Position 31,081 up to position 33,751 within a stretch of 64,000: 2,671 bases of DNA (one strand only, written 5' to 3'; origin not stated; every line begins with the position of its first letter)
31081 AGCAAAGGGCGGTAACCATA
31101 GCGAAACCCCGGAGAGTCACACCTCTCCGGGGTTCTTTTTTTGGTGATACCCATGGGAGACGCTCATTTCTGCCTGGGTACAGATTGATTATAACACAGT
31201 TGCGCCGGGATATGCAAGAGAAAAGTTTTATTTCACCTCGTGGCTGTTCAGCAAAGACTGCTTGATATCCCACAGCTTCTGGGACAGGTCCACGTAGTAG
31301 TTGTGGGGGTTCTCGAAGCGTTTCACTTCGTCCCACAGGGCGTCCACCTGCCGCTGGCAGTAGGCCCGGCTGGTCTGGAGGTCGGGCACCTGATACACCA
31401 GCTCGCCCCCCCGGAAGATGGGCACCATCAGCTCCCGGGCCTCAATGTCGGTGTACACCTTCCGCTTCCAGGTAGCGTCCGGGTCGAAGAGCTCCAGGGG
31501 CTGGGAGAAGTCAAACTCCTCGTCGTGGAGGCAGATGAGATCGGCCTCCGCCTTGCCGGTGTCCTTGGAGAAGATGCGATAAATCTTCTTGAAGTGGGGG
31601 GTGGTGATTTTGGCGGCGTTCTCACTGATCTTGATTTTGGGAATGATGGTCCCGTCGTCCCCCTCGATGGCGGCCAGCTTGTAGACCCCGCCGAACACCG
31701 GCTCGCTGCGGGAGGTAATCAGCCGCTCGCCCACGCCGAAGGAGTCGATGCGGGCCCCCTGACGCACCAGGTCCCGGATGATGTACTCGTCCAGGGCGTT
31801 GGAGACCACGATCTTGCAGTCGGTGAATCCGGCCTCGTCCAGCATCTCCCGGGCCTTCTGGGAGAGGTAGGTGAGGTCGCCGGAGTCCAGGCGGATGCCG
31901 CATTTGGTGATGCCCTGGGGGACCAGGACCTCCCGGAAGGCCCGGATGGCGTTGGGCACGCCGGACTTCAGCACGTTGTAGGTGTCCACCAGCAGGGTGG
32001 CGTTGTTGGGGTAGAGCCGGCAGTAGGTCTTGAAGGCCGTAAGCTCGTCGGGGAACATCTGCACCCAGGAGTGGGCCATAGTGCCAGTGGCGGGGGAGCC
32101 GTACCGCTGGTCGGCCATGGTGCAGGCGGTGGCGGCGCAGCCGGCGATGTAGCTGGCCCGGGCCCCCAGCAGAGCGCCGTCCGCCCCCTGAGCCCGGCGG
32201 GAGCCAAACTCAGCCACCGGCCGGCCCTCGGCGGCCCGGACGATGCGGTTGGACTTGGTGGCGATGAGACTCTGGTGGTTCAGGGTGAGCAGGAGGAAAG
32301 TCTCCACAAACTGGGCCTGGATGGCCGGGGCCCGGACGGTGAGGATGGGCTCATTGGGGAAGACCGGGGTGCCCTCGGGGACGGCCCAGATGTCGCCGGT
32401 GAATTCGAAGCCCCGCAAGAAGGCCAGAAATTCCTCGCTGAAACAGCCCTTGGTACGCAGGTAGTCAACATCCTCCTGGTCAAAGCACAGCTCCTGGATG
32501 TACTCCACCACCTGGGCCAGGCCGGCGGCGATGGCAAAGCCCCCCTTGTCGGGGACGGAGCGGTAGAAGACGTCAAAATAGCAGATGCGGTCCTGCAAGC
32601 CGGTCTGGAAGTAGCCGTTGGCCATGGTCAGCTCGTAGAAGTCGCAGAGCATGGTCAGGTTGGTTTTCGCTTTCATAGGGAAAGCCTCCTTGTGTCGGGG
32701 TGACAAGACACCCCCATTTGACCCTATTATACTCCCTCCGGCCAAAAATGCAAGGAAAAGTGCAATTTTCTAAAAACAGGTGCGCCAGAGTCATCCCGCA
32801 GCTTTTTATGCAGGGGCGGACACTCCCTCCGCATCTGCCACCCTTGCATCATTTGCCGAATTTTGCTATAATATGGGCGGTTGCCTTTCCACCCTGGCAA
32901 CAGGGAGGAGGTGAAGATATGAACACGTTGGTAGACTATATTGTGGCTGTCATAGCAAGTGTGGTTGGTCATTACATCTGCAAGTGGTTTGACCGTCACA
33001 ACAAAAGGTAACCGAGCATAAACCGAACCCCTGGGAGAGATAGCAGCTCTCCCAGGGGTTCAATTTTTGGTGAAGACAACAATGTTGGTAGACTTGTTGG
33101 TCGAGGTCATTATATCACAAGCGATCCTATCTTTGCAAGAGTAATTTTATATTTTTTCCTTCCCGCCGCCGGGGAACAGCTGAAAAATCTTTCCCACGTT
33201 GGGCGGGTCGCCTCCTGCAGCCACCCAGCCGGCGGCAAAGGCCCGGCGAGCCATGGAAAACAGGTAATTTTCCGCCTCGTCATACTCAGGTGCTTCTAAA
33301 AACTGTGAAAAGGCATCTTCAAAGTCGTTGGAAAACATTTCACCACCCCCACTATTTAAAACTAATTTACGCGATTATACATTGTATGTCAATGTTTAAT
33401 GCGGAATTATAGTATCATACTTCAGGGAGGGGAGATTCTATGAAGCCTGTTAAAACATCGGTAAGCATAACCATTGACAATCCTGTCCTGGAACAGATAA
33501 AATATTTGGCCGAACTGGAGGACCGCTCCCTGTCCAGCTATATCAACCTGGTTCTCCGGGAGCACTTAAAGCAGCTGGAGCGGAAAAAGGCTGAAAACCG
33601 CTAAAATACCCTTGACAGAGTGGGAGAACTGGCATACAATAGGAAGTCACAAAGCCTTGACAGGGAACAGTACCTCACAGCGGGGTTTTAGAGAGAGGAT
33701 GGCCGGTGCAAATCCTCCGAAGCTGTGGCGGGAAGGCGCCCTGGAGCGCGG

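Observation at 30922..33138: pncB bracketed by two orthogonal Fst-like type I TA loci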

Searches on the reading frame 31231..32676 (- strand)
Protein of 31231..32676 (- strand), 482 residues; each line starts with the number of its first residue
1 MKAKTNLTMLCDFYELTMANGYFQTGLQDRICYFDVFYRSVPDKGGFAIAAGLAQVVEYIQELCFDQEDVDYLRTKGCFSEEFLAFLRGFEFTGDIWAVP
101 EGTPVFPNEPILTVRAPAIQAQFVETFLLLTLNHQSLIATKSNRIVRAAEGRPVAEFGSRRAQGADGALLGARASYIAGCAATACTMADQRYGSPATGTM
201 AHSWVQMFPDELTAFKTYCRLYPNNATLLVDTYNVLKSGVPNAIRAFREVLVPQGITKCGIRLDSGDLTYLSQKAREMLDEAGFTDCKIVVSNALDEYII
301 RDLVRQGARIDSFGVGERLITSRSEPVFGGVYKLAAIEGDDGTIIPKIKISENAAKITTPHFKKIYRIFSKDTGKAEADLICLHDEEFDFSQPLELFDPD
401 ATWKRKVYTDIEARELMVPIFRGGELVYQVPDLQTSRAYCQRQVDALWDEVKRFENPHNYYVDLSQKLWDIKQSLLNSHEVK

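Call 8: search_protein_families(library=pfam, proteins=[window:31231-32676:-], max_evalue=1)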
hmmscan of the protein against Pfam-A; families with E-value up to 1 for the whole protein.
window:31231-32676:- (482 aa): 4 families
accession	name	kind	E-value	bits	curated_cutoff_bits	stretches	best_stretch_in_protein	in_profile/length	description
PF17956.6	NAPRTase_C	-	1.4e-37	129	23.3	1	363-472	2-111/111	Nicotinate phosphoribosyltransferase C-terminal domain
PF17767.7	NAPRTase_N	-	1.6e-36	125.8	32.6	1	9-133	1-125/125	Nicotinate phosphoribosyltransferase (NAPRTase) N-terminal domain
PF02749.22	QRPTase_N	-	5.9e-06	26.9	27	1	81-136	30-82/82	Quinolinate phosphoribosyl transferase, N-terminal domain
PF09532.15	FDF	-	0.33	12.3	26.1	1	385-406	4-25/102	FDF domain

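Call 9: search_protein_families(library=ncbifam, proteins=[window:31231-32676:-], max_evalue=1)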
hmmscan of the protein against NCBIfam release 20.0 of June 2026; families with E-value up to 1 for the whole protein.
window:31231-32676:- (482 aa): 12 families
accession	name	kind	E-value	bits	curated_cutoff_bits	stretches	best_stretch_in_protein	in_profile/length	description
NF006695.0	PRK09243.1-2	equivalog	8.2e-211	700.8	469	1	4-480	3-476/480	nicotinate phosphoribosyltransferase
NF009131.0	PRK12484.1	equivalog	2.5e-176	586.9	330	1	4-478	3-443/455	nicotinate phosphoribosyltransferase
TIGR01513.1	NAPRTase_put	equivalog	4e-167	556.7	297.4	1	9-468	2-452/452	nicotinate phosphoribosyltransferase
NF006694.0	PRK09243.1-1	equivalog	3.9e-162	540.3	663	1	3-478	3-475/485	nicotinate phosphoribosyltransferase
NF006697.0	PRK09243.1-4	equivalog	4.1e-156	520.4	776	1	7-476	9-474/488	nicotinate phosphoribosyltransferase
NF006696.0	PRK09243.1-3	equivalog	9.9e-138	459.6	503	1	4-478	9-446/451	nicotinate phosphoribosyltransferase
NF006698.0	PRK09243.1-5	equivalog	1.5e-94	317.3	531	1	4-454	12-425/440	nicotinate phosphoribosyltransferase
NF006415.0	PRK08662.1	equivalog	3.4e-34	118.2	243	1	81-320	59-292/381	nicotinate phosphoribosyltransferase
NF005529.0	PRK07188.1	equivalog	1.3e-23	83.5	378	2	95-234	79-219/358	nicotinate phosphoribosyltransferase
NF003704.0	PRK05321.1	subfamily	8.2e-13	48.1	379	1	12-361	17-378/398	nicotinate phosphoribosyltransferase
TIGR01514.1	NAPRTase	equivalog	1.9e-06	27.2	269.55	2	12-94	9-90/399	nicotinate phosphoribosyltransferase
TIGR00078.1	nadC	equivalog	0.0015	17.8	198.4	1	95-161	57-123/269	carboxylating nicotinate-nucleotide diphosphorylase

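Call 14: find_encoding_contigs(protein=window:31231-32676:-, flank=3000, max_places=10)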
Protein window:31231-32676:- (482 aa): 12 contigs read that carry it; 2 places shown.
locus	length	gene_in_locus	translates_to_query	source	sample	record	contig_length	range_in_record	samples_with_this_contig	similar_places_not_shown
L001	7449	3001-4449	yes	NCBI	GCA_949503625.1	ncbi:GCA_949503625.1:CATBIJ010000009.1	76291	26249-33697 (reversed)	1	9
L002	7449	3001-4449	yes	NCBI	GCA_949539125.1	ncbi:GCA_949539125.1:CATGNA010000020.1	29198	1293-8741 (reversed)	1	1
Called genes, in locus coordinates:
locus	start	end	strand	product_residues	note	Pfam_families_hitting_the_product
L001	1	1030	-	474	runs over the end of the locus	PF28494:GlyRS_ins_1, PF00587:tRNA-synt_2b, PF03129:HGTP_anticodon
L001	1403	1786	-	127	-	PF24705:DUF7668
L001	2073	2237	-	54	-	-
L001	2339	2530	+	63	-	-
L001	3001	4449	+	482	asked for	PF17767:NAPRTase_N, PF02749:QRPTase_N (faint), PF17956:NAPRTase_C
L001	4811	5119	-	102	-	PF03840:SecG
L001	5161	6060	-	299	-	PF00753:Lactamase_B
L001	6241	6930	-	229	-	PF14137:DUF4304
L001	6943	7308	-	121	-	-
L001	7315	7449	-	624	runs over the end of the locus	PF01134:GIDA, PF07992:Pyr_redox_2 (weak), PF12831:FAD_oxidored (weak), PF21680:GIDA_C_1st, PF13932:SAM_GIDA_C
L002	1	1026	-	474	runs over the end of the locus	PF28494:GlyRS_ins_1, PF00587:tRNA-synt_2b, PF03129:HGTP_anticodon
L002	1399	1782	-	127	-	PF24705:DUF7668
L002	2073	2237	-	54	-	-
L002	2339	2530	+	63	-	-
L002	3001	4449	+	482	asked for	PF17767:NAPRTase_N, PF02749:QRPTase_N (faint), PF17956:NAPRTase_C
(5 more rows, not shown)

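Call 76: find_homologous_proteins(query=window:31231-32676:-, max_evalue=1e-100)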
Query window:31231-32676:- (482 aa): 7997 proteins with E <= 1e-100 among 8000 candidates; the best 120 are listed.
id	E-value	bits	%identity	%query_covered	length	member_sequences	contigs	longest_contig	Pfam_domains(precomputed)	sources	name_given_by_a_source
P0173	0.0e+0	1099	99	100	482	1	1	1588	PF02749.23,PF17767.8,PF17956.7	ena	-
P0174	0.0e+0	1057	96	98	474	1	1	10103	PF02749.23,PF17767.8,PF17956.7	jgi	jgi:nicotinate phosphoribosyltransferase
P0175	0.0e+0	1056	96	98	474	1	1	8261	PF02749.23,PF17767.8,PF17956.7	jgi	jgi:nicotinate phosphoribosyltransferase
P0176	0.0e+0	1055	95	100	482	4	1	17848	PF02749.23,PF17767.8,PF17956.7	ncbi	-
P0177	0.0e+0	1055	95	100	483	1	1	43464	PF02749.23,PF17767.8,PF17956.7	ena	-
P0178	0.0e+0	1051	94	100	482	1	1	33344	PF02749.23,PF17767.8,PF17956.7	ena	-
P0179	0.0e+0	1049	94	100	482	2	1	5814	PF02749.23,PF17767.8,PF17956.7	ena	-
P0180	0.0e+0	1049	94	100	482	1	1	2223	PF02749.23,PF17767.8,PF17956.7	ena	-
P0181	0.0e+0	1048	95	100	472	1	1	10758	PF17767.8,PF17956.7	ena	-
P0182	0.0e+0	1045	96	100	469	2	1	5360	PF02749.23,PF17767.8,PF17956.7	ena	-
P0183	0.0e+0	1040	93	100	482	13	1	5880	PF02749.23,PF17767.8,PF17956.7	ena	-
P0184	0.0e+0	1038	94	98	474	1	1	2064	PF02749.23,PF17767.8,PF17956.7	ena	-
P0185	0.0e+0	1038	93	100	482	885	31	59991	PF02749.23,PF17767.8,PF17956.7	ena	-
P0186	0.0e+0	1036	93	100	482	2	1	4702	PF17767.8,PF17956.7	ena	-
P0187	0.0e+0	1030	91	100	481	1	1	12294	PF02749.23,PF17767.8,PF17956.7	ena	-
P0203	4.1e-297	1003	90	100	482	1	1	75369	PF02749.23,PF17767.8,PF17956.7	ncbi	ncbi:MAG: nicotinate phosphoribosyltransferase [Lawsonibacter sp.]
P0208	8.8e-296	999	88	100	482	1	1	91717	PF17767.8,PF17956.7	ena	-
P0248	6.3e-293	990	88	100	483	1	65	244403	PF02749.23,PF17767.8,PF17956.7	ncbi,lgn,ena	-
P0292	1.6e-289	978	86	100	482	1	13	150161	PF02749.23,PF17767.8,PF17956.7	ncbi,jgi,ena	jgi:nicotinate phosphoribosyltransferase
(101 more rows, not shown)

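Call 77: find_encoding_contigs(protein=P0177, flank=1500, max_places=2)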
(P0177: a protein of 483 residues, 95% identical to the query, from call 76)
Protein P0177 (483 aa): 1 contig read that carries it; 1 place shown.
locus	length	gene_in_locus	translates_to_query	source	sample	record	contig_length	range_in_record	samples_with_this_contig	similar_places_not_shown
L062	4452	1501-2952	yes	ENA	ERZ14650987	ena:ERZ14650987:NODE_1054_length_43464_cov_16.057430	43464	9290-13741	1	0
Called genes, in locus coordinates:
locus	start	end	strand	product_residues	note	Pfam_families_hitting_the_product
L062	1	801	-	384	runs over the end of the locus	-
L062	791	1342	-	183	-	PF04542:Sigma70_r2, PF08281:Sigma70_r4_2, PF04545:Sigma70_r4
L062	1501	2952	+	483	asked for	PF17767:NAPRTase_N, PF02749:QRPTase_N (faint), PF17956:NAPRTase_C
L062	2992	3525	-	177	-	PF00583:Acetyltransf_1, PF13673:Acetyltransf_10 (weak), PF13508:Acetyltransf_7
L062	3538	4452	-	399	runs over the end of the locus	PF05762:VWA_CoxE (weak)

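Call 78: find_encoding_contigs(protein=P0185, flank=1500, max_places=3)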
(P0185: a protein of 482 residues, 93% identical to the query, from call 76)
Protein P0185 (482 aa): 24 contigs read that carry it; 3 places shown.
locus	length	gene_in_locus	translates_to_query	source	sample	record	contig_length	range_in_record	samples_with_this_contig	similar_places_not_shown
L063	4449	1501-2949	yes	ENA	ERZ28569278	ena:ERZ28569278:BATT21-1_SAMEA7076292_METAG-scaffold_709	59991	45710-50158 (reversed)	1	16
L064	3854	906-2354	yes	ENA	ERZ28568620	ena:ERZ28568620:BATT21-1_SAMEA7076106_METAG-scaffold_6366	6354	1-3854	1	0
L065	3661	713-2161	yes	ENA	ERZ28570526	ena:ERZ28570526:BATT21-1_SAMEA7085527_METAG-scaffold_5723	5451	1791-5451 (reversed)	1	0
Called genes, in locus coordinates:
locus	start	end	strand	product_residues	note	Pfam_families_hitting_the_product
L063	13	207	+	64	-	-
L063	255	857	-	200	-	PF02915:Rubrerythrin, PF21349:RUBY_RBDX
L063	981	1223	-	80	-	-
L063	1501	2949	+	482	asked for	PF17767:NAPRTase_N, PF02749:QRPTase_N (faint), PF17956:NAPRTase_C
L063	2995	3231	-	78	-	PF03840:SecG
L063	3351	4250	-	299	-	PF00753:Lactamase_B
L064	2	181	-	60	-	?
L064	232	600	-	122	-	PF01103:Omp85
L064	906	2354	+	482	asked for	PF17767:NAPRTase_N, PF02749:QRPTase_N (faint), PF17956:NAPRTase_C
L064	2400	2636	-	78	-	PF03840:SecG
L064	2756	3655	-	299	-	PF00753:Lactamase_B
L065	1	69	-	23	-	?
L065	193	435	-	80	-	-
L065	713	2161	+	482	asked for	PF17767:NAPRTase_N, PF02749:QRPTase_N (faint), PF17956:NAPRTase_C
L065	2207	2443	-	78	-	PF03840:SecG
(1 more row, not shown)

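Call 79: find_encoding_contigs(protein=P0203, flank=1500, max_places=2)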
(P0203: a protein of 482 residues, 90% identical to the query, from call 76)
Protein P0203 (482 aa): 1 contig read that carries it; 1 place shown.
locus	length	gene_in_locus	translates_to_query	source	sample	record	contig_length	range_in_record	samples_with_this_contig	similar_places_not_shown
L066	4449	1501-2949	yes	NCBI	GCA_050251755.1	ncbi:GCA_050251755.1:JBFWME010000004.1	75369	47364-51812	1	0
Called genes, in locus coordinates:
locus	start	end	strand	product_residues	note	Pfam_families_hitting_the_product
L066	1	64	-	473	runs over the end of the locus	PF28494:GlyRS_ins_1, PF00587:tRNA-synt_2b, PF03129:HGTP_anticodon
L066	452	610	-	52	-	PF12441:CopG_antitoxin (weak)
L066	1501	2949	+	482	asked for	PF17767:NAPRTase_N, PF02749:QRPTase_N (faint), PF17956:NAPRTase_C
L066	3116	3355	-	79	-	PF03840:SecG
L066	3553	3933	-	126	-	PF01042:Ribonuc_L-PSP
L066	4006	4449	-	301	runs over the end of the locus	PF00753:Lactamase_B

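Call 80: find_encoding_contigs(protein=P0208, flank=1500, max_places=2)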
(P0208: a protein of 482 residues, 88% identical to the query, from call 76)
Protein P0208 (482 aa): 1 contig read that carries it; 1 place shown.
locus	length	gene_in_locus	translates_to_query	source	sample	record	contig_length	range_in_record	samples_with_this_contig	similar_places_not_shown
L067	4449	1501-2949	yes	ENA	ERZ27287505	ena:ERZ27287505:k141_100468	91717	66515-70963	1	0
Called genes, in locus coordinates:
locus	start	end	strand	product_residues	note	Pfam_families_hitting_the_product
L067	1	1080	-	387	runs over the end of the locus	PF00070:Pyr_redox (weak), PF00890:FAD_binding_2 (weak), PF01266:DAO, PF12831:FAD_oxidored (weak), PF13450:NAD_binding_8, PF01593:Amino_oxidase, PF03275:GLF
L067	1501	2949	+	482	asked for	PF17767:NAPRTase_N, PF17956:NAPRTase_C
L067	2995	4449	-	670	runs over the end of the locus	PF00122:E1-E2_ATPase, PF00702:Hydrolase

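Call 81: find_encoding_contigs(protein=P0248, flank=1500, max_places=3)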
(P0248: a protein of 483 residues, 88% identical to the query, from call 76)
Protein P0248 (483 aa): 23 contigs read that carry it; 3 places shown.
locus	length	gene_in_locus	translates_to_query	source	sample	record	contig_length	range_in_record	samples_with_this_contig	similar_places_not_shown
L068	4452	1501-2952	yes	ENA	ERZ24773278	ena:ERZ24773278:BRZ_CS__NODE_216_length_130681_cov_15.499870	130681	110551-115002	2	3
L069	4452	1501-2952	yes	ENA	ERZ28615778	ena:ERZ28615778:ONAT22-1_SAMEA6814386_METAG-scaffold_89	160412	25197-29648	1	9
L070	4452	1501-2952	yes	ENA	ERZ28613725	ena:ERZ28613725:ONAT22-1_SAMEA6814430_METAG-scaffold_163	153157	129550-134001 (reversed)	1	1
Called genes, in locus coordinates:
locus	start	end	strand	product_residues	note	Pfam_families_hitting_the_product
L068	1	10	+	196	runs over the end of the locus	-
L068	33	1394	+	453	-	PF13489:Methyltransf_23, PF13649:Methyltransf_25 (weak), PF08241:Methyltransf_11, PF08242:Methyltransf_12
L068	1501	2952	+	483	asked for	PF02749:QRPTase_N (faint), PF17767:NAPRTase_N, PF17956:NAPRTase_C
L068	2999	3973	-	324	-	PF01515:PTA_PTB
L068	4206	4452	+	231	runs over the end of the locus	PF12844:HTH_19, PF13560:HTH_31, PF01381:HTH_3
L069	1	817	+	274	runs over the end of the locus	PF00702:Hydrolase (faint), PF05116:S6PP (faint), PF08282:Hydrolase_3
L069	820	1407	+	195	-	-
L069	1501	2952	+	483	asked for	PF02749:QRPTase_N (faint), PF17767:NAPRTase_N, PF17956:NAPRTase_C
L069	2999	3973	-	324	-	PF01515:PTA_PTB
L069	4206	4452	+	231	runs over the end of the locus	PF12844:HTH_19, PF13560:HTH_31, PF01381:HTH_3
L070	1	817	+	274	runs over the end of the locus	PF05116:S6PP (faint), PF08282:Hydrolase_3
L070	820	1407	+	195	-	-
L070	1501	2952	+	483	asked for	PF02749:QRPTase_N (faint), PF17767:NAPRTase_N, PF17956:NAPRTase_C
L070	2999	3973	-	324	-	PF01515:PTA_PTB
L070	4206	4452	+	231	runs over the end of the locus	PF12844:HTH_19, PF13560:HTH_31, PF01381:HTH_3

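Call 82: find_encoding_contigs(protein=P0292, flank=1500, max_places=2)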
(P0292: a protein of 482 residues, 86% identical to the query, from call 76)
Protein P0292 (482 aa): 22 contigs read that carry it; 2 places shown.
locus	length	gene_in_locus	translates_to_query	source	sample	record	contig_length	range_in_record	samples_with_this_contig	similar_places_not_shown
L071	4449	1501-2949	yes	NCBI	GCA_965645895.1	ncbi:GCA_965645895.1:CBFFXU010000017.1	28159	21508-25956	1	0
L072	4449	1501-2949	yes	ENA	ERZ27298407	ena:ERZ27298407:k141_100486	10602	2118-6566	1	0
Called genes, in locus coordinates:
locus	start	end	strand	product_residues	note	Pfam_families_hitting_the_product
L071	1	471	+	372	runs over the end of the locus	-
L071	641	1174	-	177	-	PF13353:Fer4_12, PF04055:Radical_SAM (weak)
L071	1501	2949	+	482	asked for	PF17767:NAPRTase_N, PF02749:QRPTase_N (faint), PF17956:NAPRTase_C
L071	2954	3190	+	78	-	-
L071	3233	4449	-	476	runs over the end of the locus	PF01476:LysM, PF07501:G5, PF01551:Peptidase_M23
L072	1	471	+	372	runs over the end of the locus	-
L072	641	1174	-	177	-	PF13353:Fer4_12, PF04055:Radical_SAM (weak)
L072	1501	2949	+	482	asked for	PF17767:NAPRTase_N, PF02749:QRPTase_N (faint), PF17956:NAPRTase_C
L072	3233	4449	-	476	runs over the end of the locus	PF01476:LysM, PF07501:G5, PF01551:Peptidase_M23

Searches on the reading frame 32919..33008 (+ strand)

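Call 8: search_protein_families(library=pfam, proteins=[window:32919-33008:+], max_evalue=1)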
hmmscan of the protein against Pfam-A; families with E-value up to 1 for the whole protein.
seq(30 aa): 1 family
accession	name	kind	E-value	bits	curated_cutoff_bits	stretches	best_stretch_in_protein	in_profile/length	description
PF09926.15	DUF2158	-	0.017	15.3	22.3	1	12-29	22-39/50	Uncharacterized small protein (DUF2158)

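Call 9: search_protein_families(library=ncbifam, proteins=[window:32919-33008:+], max_evalue=1)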
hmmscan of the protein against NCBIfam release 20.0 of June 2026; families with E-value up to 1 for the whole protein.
seq(30 aa): 1 family
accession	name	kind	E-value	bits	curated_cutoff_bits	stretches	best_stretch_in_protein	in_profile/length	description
NF005247.0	PRK06758.1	equivalog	0.026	14.7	233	1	1-25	1-25/128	hypothetical protein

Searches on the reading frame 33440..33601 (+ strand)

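Call 8: search_protein_families(library=pfam, proteins=[window:33440-33601:+], max_evalue=1)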
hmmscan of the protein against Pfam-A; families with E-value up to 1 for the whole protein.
window:33440-33601:+ (54 aa): 6 families
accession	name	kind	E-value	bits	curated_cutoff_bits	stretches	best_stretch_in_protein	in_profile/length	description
PF12441.14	CopG_antitoxin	-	0.00017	22.7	28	1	1-41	38-78/79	CopG antitoxin of type II toxin-antitoxin system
PF01402.27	RHH_1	-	0.0077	16.6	20.5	1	8-45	2-39/39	Ribbon-helix-helix protein, copG family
PF19891.5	DUF6364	-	0.008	17.1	27.3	1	5-41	2-38/70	Family of unknown function (DUF6364)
PF03869.20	Arc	-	0.031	14.6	20.4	1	16-45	15-44/50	Arc-like DNA binding domain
PF07878.17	RHH_5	-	0.04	14.1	26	1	9-40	5-36/43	CopG-like RHH_1 or ribbon-helix-helix domain, RHH_5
PF15076.11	DUF4543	-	0.14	12.8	27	1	13-42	32-61/74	Domain of unknown function (DUF4543)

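Call 9: search_protein_families(library=ncbifam, proteins=[window:33440-33601:+], max_evalue=1)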
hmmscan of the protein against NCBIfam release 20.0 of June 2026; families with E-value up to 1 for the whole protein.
window:33440-33601:+ (54 aa): 4 families
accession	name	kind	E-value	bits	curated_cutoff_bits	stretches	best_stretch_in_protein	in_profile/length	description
NF050104.1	TA_MazE_antitoxin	equivalog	0.00023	21.5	65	1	8-49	2-40/69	type II toxin-antitoxin system MazE family antitoxin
NF048017.1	antitoxin_RelB_like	equivalog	0.011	16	50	1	17-48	7-38/70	type II toxin-antitoxin system RelB family antitoxin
NF041551.1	YlcI_YnfO_N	subfamily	0.038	14.1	30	1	6-35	3-31/42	YlcI/YnfO family protein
NF004973.0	PRK06342.1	equivalog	0.079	12.7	159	1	26-53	19-46/160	transcription elongation factor GreA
